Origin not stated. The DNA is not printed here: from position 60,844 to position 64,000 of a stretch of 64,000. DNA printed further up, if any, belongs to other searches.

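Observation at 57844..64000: Giant ORF combining a DOCK DHR-1 domain with a RasGEF-N (REM)-like motif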

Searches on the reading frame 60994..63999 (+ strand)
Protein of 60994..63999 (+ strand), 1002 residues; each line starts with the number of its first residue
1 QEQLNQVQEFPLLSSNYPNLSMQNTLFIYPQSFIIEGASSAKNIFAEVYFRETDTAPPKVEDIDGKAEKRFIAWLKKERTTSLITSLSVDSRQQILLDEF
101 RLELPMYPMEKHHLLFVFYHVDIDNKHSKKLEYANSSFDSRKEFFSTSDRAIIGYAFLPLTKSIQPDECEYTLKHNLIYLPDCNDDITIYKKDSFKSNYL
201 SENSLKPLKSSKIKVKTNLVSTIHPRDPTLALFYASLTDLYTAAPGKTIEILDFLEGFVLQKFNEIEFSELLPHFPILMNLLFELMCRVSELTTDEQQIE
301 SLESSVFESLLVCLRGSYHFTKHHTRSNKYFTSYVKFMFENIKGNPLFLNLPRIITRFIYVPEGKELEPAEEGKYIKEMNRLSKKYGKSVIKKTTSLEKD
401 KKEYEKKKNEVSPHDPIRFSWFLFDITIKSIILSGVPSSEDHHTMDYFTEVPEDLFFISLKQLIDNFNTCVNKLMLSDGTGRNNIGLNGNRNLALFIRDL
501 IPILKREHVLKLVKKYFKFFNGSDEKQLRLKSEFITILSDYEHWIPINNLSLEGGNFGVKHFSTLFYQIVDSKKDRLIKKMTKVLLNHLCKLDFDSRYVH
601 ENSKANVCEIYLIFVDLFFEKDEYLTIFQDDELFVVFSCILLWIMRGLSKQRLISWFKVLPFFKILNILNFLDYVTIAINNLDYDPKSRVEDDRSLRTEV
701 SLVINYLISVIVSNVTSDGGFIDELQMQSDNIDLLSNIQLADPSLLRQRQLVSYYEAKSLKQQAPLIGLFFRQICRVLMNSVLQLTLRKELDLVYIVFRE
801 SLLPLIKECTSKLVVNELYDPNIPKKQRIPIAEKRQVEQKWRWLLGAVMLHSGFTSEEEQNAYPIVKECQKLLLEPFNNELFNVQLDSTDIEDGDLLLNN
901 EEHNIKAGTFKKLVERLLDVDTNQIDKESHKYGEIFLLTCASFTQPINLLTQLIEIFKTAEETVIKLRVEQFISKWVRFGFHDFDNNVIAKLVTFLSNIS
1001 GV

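Call 6: find_homologous_proteins(query=window:60994-63999:+, max_evalue=0.001)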
Query window:60994-63999:+ (1002 aa): 2 proteins with E <= 0.001 among 8000 candidates.
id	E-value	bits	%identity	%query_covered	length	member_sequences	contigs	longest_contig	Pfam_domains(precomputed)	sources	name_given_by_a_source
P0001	7.4e-221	754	39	99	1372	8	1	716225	PF00617.25,PF00618.26,PF14429.13,PF28208.1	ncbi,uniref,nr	ncbi:hypothetical protein C9374_001132 [Naegleria lovaniensis]|uniref:RasGEF domain-containing prote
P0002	1.5e-7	48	21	60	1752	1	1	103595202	PF20422.4,PF14429.13,PF20421.5,PF06920.20,PF28208.1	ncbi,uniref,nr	ncbi:dedicator of cytokinesis protein 11 isoform X4 [Mauremys reevesii]|uniref:dedicator of cytokine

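Call 7: search_protein_families(library=pfam, proteins=[P0001, P0002], max_evalue=0.1)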
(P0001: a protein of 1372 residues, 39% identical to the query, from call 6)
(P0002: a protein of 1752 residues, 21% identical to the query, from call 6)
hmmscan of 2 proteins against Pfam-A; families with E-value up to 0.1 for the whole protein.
P0001 (1372 aa): 3 families
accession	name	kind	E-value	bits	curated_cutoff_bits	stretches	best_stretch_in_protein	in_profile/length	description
PF00617.24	RasGEF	-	2.6e-42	145.2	23.1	1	1155-1315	1-181/181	RasGEF domain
PF14429.12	DOCK-C2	-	2e-23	83.7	33.6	1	39-246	3-186/187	C2 domain in Dock180 and Zizimin proteins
PF00618.25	RasGEF_N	-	7e-08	33.1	28.3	1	971-1056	1-95/106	RasGEF N-terminal motif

P0002 (1752 aa): 5 families
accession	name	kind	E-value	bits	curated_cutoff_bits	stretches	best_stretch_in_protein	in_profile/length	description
PF06920.19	DHR-2_Lobe_A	-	2.5e-57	194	26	1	1280-1429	1-154/154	DHR-2, Lobe A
PF14429.12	DOCK-C2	-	1.9e-56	191.4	33.6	1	301-490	2-186/187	C2 domain in Dock180 and Zizimin proteins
PF20421.4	DHR-2_Lobe_C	-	3.8e-35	120.4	26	1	1606-1707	1-102/103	DHR-2, Lobe C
PF20422.3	DHR-2_Lobe_B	-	7e-31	106.6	26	1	1496-1572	1-77/77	DHR-2, Lobe B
PF25006.1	DUF7783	-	0.04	14.3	27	0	1230-1278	14-63/130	Domain of unknown function (DUF7783)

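Call 12: find_encoding_contigs(protein=P0001, flank=10000, max_places=4)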
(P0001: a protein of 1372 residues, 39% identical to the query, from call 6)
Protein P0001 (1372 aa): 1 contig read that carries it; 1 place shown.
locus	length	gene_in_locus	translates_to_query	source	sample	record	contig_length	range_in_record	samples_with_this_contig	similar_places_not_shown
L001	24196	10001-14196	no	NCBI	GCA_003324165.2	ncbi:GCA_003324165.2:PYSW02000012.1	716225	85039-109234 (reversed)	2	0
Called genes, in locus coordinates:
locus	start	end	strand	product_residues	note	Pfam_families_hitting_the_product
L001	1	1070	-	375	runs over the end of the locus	PF13855:LRR_8 (faint), PF12799:LRR_4 (faint), PF13516:LRR_6 (faint), PF24758:LRR_At5g56370 (faint), PF00560:LRR_1 (faint)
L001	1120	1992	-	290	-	PF13855:LRR_8 (faint), PF00560:LRR_1 (faint), PF12799:LRR_4 (faint), PF13516:LRR_6 (weak)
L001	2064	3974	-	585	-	PF12569:NatA_aux_su (weak), PF13181:TPR_8 (faint), PF25063:ARM_TT21_C (weak), PF13371:TPR_9, PF00515:TPR_1 (weak), PF07719:TPR_2 (weak), PF00515:TPR_1 (weak), PF13414:TPR_11 (weak), +7 more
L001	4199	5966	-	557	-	PF16173:DUF4874 (weak)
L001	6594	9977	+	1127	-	-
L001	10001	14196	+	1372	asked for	PF14429:DOCK-C2, PF28208:TPR_DOCK9, PF00618:RasGEF_N, PF00617:RasGEF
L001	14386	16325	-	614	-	PF00012:HSP70, PF06723:MreB_Mbl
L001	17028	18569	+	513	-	PF12799:LRR_4 (faint), PF00560:LRR_1 (faint), PF13516:LRR_6 (weak)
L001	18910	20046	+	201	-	PF00025:Arf (weak), PF00071:Ras, PF08477:Roc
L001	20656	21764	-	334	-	PF00503:G-alpha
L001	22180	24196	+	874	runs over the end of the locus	-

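Call 24: search_solved_structures(query=window:60994-63999:+, max_evalue=1, show_alignments=0)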
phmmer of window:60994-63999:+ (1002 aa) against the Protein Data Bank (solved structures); distinct sequences matched with E-value up to 1: 2.
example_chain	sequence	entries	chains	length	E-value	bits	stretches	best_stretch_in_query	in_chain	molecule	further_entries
9vm2_A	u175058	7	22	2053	1.6e-10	42.9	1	5-128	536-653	Dedicator of cytokinesis protein 6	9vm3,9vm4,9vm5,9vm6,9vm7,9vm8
7clx_A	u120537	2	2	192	0.00011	23.6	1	15-128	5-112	Dedicator of cytokinesis protein 8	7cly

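Call 29: search_protein_representatives(protein=window:60994-63999:+)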
Query: 1002 residues. Proteins with E-value up to 0.001 (for the whole library): 149; up to 1e-10: 39; up to 1e-30: 11. The best 149 are listed.
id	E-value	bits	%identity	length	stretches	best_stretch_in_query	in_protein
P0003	0.0e+00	2241.0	100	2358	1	1-1002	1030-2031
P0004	1.3e-227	774.6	44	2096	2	563-998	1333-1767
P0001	2.3e-221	754.0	43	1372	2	564-996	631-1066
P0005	2.4e-169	581.9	39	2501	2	395-960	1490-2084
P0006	1.1e-89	318.2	32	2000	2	454-999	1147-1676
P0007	2.2e-86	307.2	30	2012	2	393-997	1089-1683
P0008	2.9e-59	217.5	31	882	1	456-999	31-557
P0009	3.1e-59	217.4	29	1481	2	7-675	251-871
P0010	2.2e-56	207.9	28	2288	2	3-340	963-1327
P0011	2.1e-53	198.1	30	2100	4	5-296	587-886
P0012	9.9e-53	195.9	29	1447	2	5-739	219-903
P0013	1.8e-26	109.0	29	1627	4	811-999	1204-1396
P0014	5.1e-25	104.2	29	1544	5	837-998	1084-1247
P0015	2.9e-23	98.3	31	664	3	408-687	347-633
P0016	1.1e-21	93.1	30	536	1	4-295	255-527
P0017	7.4e-20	87.1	32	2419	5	6-302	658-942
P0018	2.0e-19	85.6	27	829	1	3-614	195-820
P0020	3.3e-18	81.6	26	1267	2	383-897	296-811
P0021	4.6e-15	71.2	28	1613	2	406-691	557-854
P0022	8.0e-15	70.4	30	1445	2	5-290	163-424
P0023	1.7e-14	69.3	28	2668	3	409-682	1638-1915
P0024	2.1e-14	69.0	30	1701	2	415-658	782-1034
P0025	3.6e-13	65.0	28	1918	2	4-288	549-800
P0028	5.5e-13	64.3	27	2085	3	840-997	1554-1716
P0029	7.8e-13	63.8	28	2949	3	415-686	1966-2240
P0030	1.9e-12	62.5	30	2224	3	810-1000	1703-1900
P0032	2.5e-12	62.2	31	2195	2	4-132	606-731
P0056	1.7e-09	52.8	35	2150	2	6-164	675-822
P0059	4.0e-09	51.5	31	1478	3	208-520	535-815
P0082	4.1e-07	44.9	26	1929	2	413-701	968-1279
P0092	3.0e-06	42.1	28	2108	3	382-682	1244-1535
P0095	4.0e-06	41.6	28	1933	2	406-692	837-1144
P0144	5.8e-04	34.5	28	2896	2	5-294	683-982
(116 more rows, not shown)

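Call 31: list_cluster_members(proteins=[P0003, P0004, P0005, P0006, P0007, P0008, P0009, P0010, P0011, P0012])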
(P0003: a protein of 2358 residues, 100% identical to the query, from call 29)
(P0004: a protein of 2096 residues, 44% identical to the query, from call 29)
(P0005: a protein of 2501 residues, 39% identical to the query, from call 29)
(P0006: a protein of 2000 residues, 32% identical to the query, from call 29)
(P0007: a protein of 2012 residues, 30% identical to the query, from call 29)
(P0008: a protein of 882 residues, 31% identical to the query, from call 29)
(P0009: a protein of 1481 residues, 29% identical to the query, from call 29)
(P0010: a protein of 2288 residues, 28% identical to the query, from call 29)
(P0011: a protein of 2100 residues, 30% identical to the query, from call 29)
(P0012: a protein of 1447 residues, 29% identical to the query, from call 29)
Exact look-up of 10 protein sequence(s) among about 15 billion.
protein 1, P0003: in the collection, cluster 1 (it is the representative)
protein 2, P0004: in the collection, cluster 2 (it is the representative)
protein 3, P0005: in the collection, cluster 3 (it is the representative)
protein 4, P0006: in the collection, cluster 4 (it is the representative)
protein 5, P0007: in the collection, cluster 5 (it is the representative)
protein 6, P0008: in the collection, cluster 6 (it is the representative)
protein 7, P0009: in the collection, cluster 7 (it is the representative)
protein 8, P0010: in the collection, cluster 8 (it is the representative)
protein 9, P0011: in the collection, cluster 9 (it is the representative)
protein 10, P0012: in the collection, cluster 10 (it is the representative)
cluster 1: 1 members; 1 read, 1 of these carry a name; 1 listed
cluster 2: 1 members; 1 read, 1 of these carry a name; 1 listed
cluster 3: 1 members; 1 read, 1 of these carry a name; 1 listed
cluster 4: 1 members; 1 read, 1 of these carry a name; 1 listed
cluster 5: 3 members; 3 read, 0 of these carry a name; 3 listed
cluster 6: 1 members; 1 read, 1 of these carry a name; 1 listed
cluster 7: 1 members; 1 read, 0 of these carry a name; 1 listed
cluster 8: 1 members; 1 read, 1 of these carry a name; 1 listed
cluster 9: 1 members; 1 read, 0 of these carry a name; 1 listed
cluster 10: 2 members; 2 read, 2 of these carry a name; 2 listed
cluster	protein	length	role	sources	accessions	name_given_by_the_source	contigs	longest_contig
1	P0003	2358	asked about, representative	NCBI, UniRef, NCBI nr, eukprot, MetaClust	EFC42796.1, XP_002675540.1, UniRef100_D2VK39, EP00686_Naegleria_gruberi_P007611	rasGEF domain-containing protein [Naegleria gruberi] | RasGEF domain-containing protein n=1 Tax=Naegleria gruberi TaxID=5762 RepID=D2VK39_NAEGR | XP_002675540.1 rasGEF domain-containing protein [Naegleria gruberi strain NEG-M]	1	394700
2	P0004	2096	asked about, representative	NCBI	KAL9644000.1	hypothetical protein ABK040_005468 [Willaertia magna]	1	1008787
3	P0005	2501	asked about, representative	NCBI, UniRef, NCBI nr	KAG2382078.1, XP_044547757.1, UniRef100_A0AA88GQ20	hypothetical protein C9374_005870 [Naegleria lovaniensis] | C2 DOCK-type domain-containing protein n=1 Tax=Naegleria lovaniensis TaxID=51637 ... | uncharacterized protein C9374_005870 [Naegleria lovaniensis]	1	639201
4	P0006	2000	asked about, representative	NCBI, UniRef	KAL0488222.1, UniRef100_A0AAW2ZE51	RasGEF [Acrasis kona] | RasGEF n=1 Tax=Acrasis kona TaxID=1008807 RepID=A0AAW2ZE51_9EUKA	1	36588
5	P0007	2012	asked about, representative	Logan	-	-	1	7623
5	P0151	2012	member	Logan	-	-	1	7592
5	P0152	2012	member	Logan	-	-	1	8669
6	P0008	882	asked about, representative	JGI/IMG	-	son of sevenless-like protein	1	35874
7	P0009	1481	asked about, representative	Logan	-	-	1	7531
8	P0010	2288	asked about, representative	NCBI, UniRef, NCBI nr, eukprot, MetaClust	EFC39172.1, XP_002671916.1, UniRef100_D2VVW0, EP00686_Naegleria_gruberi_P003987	rasGEF domain-containing protein [Naegleria gruberi] | RasGEF domain-containing protein n=1 Tax=Naegleria gruberi TaxID=5762 RepID=D2VVW0_NAEGR | XP_002671916.1 rasGEF domain-containing protein [Naegleria gruberi strain NEG-M]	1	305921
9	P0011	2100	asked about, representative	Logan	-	-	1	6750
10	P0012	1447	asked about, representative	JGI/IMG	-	son of sevenless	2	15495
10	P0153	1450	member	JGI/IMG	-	son of sevenless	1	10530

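Call 33: search_protein_families(library=pfam, proteins=[P0003, P0004, P0005, P0006], max_evalue=0.01)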
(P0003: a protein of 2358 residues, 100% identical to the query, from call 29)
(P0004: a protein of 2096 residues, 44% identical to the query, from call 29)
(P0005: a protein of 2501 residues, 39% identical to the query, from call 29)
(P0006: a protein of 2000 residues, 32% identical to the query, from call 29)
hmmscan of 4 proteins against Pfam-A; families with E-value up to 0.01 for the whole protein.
P0003 (2358 aa): 3 families
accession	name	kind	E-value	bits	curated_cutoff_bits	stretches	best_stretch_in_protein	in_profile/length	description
PF00617.24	RasGEF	-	1.1e-50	172.5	23.1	1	2110-2297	1-181/181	RasGEF domain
PF14429.12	DOCK-C2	-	2.1e-25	90.2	33.6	1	1050-1257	3-186/187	C2 domain in Dock180 and Zizimin proteins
PF00618.25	RasGEF_N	-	1.2e-10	42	28.3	1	1933-2024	1-106/106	RasGEF N-terminal motif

P0004 (2096 aa): 3 families
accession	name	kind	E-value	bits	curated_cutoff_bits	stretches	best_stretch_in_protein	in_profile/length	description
PF00617.24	RasGEF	-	8.5e-49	166.3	23.1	1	1853-2040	1-181/181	RasGEF domain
PF14429.12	DOCK-C2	-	1.8e-24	87.1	33.6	1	749-954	2-186/187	C2 domain in Dock180 and Zizimin proteins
PF00618.25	RasGEF_N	-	3.5e-08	34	28.3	1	1669-1764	1-106/106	RasGEF N-terminal motif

P0005 (2501 aa): 3 families
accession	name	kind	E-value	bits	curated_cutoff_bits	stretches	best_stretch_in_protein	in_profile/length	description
PF00617.24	RasGEF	-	2.4e-50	171.3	23.1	1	2250-2437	1-181/181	RasGEF domain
PF14429.12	DOCK-C2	-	1.2e-24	87.8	33.6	1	1139-1352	1-186/187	C2 domain in Dock180 and Zizimin proteins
PF00618.25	RasGEF_N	-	4e-07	30.6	28.3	1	2028-2130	2-93/106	RasGEF N-terminal motif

P0006 (2000 aa): 4 families
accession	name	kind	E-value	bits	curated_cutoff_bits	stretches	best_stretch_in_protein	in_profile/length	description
PF00617.24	RasGEF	-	1.4e-50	172.1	23.1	1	1759-1942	1-181/181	RasGEF domain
PF14429.12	DOCK-C2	-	5.6e-21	75.8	33.6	1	684-887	2-186/187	C2 domain in Dock180 and Zizimin proteins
PF00618.25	RasGEF_N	-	1.2e-14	54.8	28.3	1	1580-1664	2-96/106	RasGEF N-terminal motif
PF16172.10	DOCK_N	-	0.0037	16.8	27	1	320-415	149-232/387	DOCK N-terminus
